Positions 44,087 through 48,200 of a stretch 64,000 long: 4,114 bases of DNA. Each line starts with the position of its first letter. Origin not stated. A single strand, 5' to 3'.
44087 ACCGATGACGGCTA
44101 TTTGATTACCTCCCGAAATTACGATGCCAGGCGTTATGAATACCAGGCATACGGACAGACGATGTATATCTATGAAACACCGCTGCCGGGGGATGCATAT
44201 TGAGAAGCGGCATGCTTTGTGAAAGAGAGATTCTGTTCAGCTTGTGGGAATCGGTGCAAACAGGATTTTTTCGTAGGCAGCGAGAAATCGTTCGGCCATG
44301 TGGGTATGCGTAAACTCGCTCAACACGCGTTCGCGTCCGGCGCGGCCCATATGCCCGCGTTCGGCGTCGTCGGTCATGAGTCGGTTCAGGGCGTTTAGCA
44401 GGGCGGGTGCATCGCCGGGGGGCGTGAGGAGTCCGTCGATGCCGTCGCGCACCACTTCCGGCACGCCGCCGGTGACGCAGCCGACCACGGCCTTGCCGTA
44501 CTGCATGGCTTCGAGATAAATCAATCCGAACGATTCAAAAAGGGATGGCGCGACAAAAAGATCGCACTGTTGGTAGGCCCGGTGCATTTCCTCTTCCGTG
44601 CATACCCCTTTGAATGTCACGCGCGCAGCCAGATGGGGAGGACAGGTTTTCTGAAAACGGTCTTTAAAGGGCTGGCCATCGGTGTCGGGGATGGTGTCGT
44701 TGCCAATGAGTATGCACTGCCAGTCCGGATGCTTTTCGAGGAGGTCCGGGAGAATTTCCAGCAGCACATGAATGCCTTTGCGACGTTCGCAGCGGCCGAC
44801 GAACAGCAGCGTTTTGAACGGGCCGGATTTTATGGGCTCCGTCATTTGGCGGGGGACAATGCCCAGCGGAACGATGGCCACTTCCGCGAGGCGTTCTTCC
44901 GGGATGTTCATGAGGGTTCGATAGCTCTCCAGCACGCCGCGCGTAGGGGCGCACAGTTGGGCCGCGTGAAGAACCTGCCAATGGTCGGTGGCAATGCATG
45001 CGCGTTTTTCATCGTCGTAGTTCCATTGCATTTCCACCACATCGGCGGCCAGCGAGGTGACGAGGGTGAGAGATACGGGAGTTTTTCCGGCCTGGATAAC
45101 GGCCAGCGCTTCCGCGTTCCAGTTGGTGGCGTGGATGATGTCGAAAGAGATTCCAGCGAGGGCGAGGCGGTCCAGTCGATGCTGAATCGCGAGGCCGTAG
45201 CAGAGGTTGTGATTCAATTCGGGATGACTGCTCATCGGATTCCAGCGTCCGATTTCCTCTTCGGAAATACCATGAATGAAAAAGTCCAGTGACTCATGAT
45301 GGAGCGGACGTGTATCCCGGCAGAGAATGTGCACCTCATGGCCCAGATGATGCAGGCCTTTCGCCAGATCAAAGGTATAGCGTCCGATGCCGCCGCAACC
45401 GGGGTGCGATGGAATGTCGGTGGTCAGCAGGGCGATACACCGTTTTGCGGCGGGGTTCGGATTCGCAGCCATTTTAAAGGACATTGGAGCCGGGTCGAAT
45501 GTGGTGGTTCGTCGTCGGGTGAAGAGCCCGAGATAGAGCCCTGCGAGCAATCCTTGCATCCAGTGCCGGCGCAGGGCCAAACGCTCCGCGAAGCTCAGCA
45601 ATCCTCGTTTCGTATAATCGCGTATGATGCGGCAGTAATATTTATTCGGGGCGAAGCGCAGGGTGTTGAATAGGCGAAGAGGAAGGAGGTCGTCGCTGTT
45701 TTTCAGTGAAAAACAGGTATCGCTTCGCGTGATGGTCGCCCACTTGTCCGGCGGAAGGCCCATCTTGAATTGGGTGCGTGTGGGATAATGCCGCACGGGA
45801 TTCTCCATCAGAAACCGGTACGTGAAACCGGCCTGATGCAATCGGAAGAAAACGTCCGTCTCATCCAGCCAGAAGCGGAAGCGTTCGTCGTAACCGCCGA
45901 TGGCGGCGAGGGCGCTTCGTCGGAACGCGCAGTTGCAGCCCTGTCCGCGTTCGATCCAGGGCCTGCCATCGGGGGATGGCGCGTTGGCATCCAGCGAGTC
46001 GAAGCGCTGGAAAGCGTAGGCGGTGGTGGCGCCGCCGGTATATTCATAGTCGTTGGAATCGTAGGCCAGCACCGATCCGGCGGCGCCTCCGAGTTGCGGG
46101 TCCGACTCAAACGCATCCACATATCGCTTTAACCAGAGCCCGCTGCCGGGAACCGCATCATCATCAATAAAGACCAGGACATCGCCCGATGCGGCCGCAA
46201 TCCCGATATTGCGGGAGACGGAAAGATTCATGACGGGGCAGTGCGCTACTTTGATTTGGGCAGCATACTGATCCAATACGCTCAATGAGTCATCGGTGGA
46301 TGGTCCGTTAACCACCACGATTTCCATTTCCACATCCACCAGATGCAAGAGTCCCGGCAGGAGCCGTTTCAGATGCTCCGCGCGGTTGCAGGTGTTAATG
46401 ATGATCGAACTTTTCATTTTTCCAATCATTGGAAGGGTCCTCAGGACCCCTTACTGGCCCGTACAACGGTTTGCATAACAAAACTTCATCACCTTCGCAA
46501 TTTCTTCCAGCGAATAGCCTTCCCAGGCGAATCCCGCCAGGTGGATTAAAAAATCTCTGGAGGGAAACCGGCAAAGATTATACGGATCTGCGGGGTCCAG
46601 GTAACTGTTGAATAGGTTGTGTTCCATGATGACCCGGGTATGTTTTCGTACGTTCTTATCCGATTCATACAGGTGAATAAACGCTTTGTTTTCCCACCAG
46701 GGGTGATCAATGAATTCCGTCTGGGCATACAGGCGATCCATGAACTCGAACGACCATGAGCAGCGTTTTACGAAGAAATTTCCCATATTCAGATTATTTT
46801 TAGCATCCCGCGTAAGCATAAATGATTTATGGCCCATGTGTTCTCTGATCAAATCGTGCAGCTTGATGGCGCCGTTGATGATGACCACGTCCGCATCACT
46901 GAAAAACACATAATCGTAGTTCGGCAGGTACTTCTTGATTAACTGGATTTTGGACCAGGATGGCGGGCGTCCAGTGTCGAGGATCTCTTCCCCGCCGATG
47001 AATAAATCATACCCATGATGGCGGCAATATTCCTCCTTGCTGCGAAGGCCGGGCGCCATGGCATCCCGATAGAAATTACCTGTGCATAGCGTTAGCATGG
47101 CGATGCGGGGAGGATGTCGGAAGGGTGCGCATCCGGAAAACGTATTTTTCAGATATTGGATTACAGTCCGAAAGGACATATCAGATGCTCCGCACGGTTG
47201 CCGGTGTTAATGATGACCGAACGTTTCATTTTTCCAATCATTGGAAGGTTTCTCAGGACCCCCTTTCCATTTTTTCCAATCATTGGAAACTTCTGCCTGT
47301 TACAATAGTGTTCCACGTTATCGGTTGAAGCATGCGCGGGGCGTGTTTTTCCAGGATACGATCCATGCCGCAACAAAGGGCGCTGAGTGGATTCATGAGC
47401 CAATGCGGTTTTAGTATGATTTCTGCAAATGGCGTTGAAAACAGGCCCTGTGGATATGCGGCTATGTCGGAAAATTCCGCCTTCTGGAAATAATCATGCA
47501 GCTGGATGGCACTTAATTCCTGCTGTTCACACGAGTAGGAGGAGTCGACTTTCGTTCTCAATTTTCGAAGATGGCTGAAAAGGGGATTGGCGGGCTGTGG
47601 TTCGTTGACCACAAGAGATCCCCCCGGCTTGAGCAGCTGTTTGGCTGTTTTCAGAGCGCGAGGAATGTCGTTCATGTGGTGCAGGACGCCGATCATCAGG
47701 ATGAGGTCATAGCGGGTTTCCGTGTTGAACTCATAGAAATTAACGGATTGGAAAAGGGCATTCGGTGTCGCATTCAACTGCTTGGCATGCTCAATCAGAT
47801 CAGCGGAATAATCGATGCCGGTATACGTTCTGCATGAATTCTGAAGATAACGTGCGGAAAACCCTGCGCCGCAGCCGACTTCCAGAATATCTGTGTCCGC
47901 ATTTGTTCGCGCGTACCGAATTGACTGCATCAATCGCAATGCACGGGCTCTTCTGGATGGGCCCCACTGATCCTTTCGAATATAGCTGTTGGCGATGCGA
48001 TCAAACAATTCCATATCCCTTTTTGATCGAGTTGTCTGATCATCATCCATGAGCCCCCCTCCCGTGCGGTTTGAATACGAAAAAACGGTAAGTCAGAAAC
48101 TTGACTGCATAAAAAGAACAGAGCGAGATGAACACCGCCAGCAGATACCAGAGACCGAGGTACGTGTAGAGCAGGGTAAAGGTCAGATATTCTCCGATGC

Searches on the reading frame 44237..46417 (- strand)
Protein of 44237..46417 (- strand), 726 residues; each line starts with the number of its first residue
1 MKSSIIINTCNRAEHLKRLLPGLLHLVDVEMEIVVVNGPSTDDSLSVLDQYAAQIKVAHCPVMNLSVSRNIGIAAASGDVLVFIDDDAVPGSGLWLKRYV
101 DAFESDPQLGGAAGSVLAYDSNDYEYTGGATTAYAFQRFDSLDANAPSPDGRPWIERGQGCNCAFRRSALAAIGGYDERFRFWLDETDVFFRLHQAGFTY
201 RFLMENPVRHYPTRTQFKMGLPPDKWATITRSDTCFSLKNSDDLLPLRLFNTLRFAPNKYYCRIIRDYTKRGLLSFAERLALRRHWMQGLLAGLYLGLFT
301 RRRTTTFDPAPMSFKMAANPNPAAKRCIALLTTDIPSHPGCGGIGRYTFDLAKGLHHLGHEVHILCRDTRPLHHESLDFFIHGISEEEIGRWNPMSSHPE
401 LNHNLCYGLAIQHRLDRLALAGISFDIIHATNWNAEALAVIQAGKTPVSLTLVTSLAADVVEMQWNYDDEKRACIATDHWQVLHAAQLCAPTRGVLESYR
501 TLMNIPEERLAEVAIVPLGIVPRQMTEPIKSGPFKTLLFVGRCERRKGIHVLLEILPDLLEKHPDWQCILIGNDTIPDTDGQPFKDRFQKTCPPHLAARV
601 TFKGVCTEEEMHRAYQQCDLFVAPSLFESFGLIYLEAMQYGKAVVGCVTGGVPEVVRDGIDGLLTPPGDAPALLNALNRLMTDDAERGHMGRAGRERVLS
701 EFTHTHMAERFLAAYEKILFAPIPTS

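Call 51: search_protein_families(library=pfam, proteins=[window:44237-46417:-], max_evalue=0.001)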
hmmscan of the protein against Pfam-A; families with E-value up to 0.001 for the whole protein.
window:44237-46417:- (726 aa): 10 families
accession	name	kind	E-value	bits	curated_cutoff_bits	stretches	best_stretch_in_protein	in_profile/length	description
PF00534.26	Glycos_transf_1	-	2.1e-35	122.2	26.4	1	533-697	14-172/172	Glycosyl transferases group 1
PF13692.12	Glyco_trans_1_4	-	3.5e-32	112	27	1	535-683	2-142/142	Glycosyl transferases group 1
PF00535.33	Glycos_transf_2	-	6.5e-20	72.2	23.3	1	4-170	1-164/168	Glycosyl transferase family 2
PF13579.12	Glyco_trans_4_4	-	3.5e-14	53.9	29.7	1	342-511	1-153/158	Glycosyl transferase 4-like domain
PF13439.12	Glyco_transf_4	-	1.5e-13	51.5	28.5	1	342-510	2-159/170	Glycosyltransferase Family 4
PF13641.12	Glyco_tranf_2_3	-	1.3e-09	38.8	27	1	4-216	4-217/230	Glycosyltransferase like family 2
PF13524.12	Glyco_trans_1_2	-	1.3e-08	35.4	25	1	561-713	10-144/144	Glycosyl transferase-like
PF10111.15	Glyco_tranf_2_2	-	3.6e-08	33.7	27.3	1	27-88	26-92/276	Glycosyltransferase like family 2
PF20706.3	GT4-conflict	-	7.4e-06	25.6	26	1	515-646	176-310/385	Family 4 Glycosyltransferase in conflict systems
PF02709.20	Glyco_transf_7C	-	0.00019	21.4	23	0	145-203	6-65/78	N-terminal domain of galactosyltransferase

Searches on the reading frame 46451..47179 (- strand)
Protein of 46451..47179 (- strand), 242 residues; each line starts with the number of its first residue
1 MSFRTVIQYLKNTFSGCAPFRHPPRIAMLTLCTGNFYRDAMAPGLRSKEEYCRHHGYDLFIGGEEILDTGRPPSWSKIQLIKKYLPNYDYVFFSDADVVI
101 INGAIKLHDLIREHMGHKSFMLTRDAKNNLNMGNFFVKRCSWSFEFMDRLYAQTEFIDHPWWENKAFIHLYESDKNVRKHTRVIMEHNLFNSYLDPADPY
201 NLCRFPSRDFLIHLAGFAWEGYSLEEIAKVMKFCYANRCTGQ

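Call 51: search_protein_families(library=pfam, proteins=[window:46451-47179:-], max_evalue=0.001)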
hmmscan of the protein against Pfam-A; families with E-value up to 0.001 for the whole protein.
window:46451-47179:- (242 aa): 3 families
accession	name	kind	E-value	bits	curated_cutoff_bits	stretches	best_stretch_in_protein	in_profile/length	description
PF05637.18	Glyco_transf_34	-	1.9e-22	80.7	23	2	114-216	128-230/238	galactosyl transferase GMA12/MNN10 family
PF03314.20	DUF273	-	5.2e-08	33.2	30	1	51-151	4-103/219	Protein of unknown function, DUF273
PF03407.22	Nucleotid_trans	-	0.00027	21.4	22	1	74-194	52-176/208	Nucleotide-diphospho-sugar transferase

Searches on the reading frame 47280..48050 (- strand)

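Call 51: search_protein_families(library=pfam, proteins=[window:47280-48050:-], max_evalue=0.001)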
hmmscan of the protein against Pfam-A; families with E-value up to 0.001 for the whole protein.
window:47280-48050:- (256 aa): 10 families
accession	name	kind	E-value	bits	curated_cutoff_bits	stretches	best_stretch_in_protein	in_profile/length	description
PF08242.18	Methyltransf_12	-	4.4e-20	72.7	30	1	56-146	1-98/98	Methyltransferase domain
PF13489.12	Methyltransf_23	-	4.4e-20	72.5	27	1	36-193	5-159/164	Methyltransferase domain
PF08241.18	Methyltransf_11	-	1e-18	68.2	21.2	1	56-148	1-95/95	Methyltransferase domain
PF13649.12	Methyltransf_25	-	1.2e-17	64.8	27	1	55-144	1-97/97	Methyltransferase domain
PF13847.12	Methyltransf_31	-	4.9e-17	62.4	27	1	51-174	3-131/145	Methyltransferase domain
PF05401.17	NodS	-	2.3e-09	37.9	24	1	39-150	30-146/201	Nodulation protein S (NodS)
PF05175.20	MTS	-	8e-06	26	23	1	50-157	30-149/170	Methyltransferase small domain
PF01135.25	PCMT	-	0.0001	22.6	20.3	1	46-148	68-171/210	Protein-L-isoaspartate(D-aspartate) O-methyltransferase (PCMT)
PF01209.24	Ubie_methyltran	-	0.00012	22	20.1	1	13-157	10-161/233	ubiE/COQ5 methyltransferase family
PF03848.20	TehB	-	0.00016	21.6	20.4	1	52-145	31-129/193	Tellurite resistance protein TehB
